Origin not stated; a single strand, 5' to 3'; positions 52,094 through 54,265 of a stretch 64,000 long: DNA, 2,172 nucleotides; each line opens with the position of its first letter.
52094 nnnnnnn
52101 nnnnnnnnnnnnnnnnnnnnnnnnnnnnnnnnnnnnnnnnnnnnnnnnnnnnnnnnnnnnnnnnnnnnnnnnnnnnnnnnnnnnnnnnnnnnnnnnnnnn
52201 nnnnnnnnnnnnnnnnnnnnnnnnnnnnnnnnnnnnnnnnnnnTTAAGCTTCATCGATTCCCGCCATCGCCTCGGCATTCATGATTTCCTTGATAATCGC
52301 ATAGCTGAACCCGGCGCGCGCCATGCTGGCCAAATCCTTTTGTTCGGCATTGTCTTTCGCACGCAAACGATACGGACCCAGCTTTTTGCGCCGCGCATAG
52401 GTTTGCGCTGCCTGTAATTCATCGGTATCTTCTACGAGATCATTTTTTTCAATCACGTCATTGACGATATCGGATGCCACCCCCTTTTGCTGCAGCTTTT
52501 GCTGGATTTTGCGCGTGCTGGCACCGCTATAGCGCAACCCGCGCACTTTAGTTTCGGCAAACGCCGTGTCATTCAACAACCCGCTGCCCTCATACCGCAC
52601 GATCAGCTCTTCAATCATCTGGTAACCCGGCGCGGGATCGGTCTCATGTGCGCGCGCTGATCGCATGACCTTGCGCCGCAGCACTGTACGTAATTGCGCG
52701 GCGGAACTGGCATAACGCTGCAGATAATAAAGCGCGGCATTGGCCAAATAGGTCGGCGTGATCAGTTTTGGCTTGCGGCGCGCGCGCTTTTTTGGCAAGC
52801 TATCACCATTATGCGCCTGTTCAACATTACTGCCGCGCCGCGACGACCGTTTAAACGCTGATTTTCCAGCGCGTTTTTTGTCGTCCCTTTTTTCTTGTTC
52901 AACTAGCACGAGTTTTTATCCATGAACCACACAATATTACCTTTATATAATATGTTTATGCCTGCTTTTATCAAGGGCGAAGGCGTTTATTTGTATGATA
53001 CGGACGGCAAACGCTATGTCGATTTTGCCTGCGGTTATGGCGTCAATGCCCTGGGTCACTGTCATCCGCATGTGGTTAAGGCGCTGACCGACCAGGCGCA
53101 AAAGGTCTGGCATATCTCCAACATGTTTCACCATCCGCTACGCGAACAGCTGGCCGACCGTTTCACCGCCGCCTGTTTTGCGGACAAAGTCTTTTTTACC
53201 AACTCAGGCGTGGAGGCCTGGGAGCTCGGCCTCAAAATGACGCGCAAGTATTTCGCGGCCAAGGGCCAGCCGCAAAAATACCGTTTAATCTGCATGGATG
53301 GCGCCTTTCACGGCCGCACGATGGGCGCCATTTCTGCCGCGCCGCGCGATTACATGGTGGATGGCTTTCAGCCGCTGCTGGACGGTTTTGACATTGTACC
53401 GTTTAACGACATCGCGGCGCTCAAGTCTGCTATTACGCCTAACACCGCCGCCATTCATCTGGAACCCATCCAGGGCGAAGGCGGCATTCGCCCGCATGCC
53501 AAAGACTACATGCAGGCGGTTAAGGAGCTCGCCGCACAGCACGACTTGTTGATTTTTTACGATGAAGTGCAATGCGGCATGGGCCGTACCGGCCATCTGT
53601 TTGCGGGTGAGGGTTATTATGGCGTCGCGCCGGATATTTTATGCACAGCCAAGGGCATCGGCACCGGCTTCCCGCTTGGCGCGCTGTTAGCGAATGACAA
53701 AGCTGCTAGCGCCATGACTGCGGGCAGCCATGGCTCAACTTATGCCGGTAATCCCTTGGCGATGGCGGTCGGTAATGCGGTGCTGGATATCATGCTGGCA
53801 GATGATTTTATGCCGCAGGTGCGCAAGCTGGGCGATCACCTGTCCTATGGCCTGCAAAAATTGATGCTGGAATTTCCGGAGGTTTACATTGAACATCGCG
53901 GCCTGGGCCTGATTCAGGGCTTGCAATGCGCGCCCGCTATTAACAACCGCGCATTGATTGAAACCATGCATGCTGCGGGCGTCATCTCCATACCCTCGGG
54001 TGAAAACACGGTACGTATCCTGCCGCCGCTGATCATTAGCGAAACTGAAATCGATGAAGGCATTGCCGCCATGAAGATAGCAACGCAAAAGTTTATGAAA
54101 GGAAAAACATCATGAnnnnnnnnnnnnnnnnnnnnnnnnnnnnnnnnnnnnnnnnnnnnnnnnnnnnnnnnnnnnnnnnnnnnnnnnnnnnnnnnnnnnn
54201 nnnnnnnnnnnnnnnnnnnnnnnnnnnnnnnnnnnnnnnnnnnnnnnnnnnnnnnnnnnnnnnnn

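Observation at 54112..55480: tRNA-binding (CsaA-like) gene plus DUF1543-GNAT fusion wedged between argD and argF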

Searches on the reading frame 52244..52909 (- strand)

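Call 67: search_protein_families(library=pfam, proteins=[window:52244-52909:-], max_evalue=0.001)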
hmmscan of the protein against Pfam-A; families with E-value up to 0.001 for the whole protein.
window:52244-52909:- (221 aa): 2 families
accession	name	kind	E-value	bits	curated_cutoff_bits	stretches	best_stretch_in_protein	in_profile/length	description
PF02631.22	RecX_HTH2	-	1.6e-12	47.9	26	1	113-152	1-41/42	RecX, second three-helix domain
PF21982.2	RecX_HTH1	-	3.2e-07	30.7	26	0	131-155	15-39/40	RecX, first three-helix domain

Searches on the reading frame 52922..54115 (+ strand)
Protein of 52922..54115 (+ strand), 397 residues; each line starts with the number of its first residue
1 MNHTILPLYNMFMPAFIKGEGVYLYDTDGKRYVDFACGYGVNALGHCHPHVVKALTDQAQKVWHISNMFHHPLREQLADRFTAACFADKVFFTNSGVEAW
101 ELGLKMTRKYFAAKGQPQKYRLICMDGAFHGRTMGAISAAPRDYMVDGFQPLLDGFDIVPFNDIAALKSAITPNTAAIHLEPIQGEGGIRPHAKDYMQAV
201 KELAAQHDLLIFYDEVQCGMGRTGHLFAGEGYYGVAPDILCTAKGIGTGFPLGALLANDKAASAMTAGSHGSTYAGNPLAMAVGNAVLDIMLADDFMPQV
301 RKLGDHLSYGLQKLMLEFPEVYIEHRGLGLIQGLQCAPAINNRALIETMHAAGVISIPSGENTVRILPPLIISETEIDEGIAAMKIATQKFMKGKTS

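Call 3: search_protein_families(library=pfam, proteins=[window:52922-54115:+], max_evalue=0.01)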
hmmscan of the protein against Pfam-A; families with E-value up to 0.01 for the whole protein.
window:52922-54115:+ (397 aa): 1 family
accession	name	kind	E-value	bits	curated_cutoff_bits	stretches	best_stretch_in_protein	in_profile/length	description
PF00202.27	Aminotran_3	-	4e-109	365.4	30.5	1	15-385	12-400/403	Aminotransferase class-III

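Call 4: search_protein_families(library=ncbifam, proteins=[window:52922-54115:+], max_evalue=0.01)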
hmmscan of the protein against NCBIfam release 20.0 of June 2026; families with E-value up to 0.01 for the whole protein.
window:52922-54115:+ (397 aa): 70 families (the best 25 are shown)
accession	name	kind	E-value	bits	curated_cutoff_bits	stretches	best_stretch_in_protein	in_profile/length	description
NF002325.0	PRK01278.1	subfamily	2.9e-159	530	372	1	2-392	3-390/395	acetylornithine transaminase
TIGR00707.1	argD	subfamily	1e-125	419.5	410.05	1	8-387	5-379/381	acetylornithine/succinylornithine family transaminase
NF003468.0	PRK05093.1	subfamily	5.6e-118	394.1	522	1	2-393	13-404/405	acetylornithine/succinyldiaminopimelate transaminase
NF002797.0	PRK02936.1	equivalog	4.1e-111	371.4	496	1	4-387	3-376/385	acetylornithine transaminase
TIGR03246.1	arg_catab_astC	subfamily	8.7e-110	367.4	609.95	1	2-391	7-396/397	acetylornithine/succinylornithine family transaminase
NF002874.0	PRK03244.1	equivalog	8.4e-108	360.7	457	1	5-390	18-394/399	acetylornithine transaminase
NF009047.0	PRK12381.1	subfamily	1.7e-106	356.4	630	1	3-396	12-405/406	bifunctional succinylornithine transaminase/acetylornithine transaminase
NF002985.0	PRK03715.1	equivalog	2.6e-97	326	568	1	15-385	21-388/395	acetylornithine transaminase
NF003397.0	PRK04612.1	equivalog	3.2e-96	322.6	735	1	2-392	12-405/408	acetylornithine transaminase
NF003273.0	PRK04260.1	equivalog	9.8e-96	320.6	616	1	15-385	14-372/376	acetylornithine transaminase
NF004426.0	PRK05769.1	equivalog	5.3e-88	295.7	552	2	171-387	217-436/441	acetyl ornithine aminotransferase family protein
TIGR01885.1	Orn_aminotrans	equivalog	1.3e-85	287.6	378.4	1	15-385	22-398/402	ornithine--oxo-acid transaminase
NF003145.0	PRK04073.1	equivalog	4e-82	275.9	656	1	17-385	27-392/396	ornithine--oxo-acid transaminase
NF045491.1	LysJ_Sulfobales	equivalog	3.2e-81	273.2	700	1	9-385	7-374/386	[LysW]-aminoadipate semialdehyde/glutamate semialdehyde transaminase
NF005993.0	PRK08117.1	subfamily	7.3e-79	265.4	574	2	167-391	199-430/433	aspartate aminotransferase family protein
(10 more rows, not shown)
